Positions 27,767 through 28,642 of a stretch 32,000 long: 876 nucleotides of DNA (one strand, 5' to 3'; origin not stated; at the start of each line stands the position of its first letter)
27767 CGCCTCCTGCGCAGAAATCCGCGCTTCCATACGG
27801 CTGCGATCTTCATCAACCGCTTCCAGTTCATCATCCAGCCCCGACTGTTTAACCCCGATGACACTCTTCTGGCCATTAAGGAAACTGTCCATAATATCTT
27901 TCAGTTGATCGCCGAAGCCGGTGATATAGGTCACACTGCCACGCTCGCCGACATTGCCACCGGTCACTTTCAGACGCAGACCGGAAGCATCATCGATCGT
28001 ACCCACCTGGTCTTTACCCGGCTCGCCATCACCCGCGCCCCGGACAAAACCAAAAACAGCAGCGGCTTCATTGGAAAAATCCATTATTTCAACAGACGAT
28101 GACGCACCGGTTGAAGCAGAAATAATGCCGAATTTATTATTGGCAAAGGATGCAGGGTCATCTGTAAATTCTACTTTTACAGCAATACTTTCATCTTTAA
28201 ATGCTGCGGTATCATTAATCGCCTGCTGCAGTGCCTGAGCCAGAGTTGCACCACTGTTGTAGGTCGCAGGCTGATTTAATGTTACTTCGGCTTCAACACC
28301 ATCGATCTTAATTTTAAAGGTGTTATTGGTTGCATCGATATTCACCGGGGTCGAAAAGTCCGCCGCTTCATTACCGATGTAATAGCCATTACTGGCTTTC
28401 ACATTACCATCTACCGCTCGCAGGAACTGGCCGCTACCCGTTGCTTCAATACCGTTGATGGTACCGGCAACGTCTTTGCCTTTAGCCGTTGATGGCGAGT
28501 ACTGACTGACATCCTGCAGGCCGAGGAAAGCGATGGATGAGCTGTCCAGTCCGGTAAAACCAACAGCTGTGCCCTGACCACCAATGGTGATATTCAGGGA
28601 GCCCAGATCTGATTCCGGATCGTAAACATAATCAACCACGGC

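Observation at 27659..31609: Giant (1316-aa) flagellar cap protein FliD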

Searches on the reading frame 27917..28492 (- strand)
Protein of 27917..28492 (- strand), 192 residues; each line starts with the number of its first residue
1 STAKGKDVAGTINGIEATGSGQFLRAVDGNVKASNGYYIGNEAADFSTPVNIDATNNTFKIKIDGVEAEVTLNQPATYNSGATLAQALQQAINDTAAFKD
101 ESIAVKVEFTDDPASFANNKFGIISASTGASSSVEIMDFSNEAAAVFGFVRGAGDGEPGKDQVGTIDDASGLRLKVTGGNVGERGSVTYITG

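Call 84: predict_structure(alignment_id=A4)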
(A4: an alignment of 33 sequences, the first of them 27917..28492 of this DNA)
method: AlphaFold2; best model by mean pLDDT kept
length: 192 residues; sequences in the alignment: 33
mean_pLDDT: 79.2   pTM: 0.68
mean pLDDT of the five models: 79.2, 79.0, 78.1, 77.4, 75.2
residues with pLDDT >= 90: 102; 70-90: 31; 50-70: 21; < 50: 38
segments of 3 or more residues with pLDDT < 50: 1-9, 11-15, 22-24, 169-172, 178-192
pLDDT, mean of each block of 10 residues (from residue 1): 42 50 53 89 89 97 97 95 96 96 94 84 93 96 95 91 62 49 46 35
secondary structure, 60 per line:
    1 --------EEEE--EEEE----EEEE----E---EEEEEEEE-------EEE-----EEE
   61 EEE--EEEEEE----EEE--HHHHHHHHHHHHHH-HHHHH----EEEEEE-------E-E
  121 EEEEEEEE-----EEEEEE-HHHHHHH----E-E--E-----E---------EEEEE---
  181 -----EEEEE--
elements in order: E9-12 E15-18 E23-26 E35-42 E50-52 E58-63 E66-71 E76-78 H81-94 H96-100 E105-110 E120-128 E134-139 H141-147 E173-177 E186-190

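Call 86: fold_search(model_id=the predicted structure, library=pdb)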
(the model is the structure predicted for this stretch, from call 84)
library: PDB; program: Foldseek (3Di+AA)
matches with E <= 10: 154; with E <= 0.001: 0
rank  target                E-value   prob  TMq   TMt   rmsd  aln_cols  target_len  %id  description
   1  9m6h_A                3.3e-03  0.96  0.35  0.18  12.9       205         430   16  structure of FliD-FliC at a 10:10 stoichiometry (released 2025-07-16)
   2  6sih_A                6.3e-03  1.00  0.36  0.16   7.0       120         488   19  Structure of bacterial flagellar capping protein FliD (released 2020-05-27)
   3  5fhy_A                8.3e-03  0.87  0.31  0.27  15.4       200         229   13  Crystal structure of FliD (HAP2) from Pseudomonas aeruginosa PAO1 (released 2016-10-05)
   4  8fvg_A                8.8e-03  1.00  0.42  0.18   4.9       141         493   13  Pseudomonas phage E217 contracted sheath (released 2023-07-26)
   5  9khy_a                1.9e-02  0.97  0.34  0.16   6.0       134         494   19  Terminator and trunk structure of Escherichia phage Mu (released 2025-02-12)
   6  9gsx_Y                1.9e-02  0.92  0.35  0.13  10.7       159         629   16  Campylobacter hook-filament junction-cap complex (released 2025-04-09)
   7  5h5w_B                1.9e-02  0.80  0.32  0.32  13.8       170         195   14  Crystal structure of the flagellar cap protein FliD D2-D3 domains from Escherichia coli (released 2017-02-22)
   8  9gsx_X                2.1e-02  0.97  0.38  0.14   8.6       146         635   19  Campylobacter hook-filament junction-cap complex (released 2025-04-09)
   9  9gsx_Z                3.1e-02  0.93  0.35  0.13  10.2       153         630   16  Campylobacter hook-filament junction-cap complex (released 2025-04-09)
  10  6kty                  3.1e-02  0.92  0.36  0.38   7.7       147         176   19  Crystal structure of the flagellar cap protein FliD from Bdellovibrio bacteriovorus (released 2019-10-09)
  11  5h5w_A                3.3e-02  0.75  0.35  0.34  13.5       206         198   12  Crystal structure of the flagellar cap protein FliD D2-D3 domains from Escherichia coli (released 2017-02-22)
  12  8kee_A                4.4e-02  0.77  0.25  0.11   9.1       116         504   18  Cyanophage A-1(L) sheath-tube (released 2024-04-10)
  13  9n8a_A1               5.2e-02  0.95  0.40  0.23   9.0       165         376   16  In situ structure of the sheathed FlaD flagellar filament in Vibrio cholerae (released 2025-09-24)
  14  6iwy                  5.8e-02  0.94  0.32  0.19   5.6       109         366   15  Crystal structure of the flagellar cap protein FliD from Helicobacter pylori (released 2019-05-22)
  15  9ki1_1                1.2e-01  0.80  0.33  0.16   6.1       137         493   18  Baseplate structure of Escherichia phage Mu (released 2025-02-12)
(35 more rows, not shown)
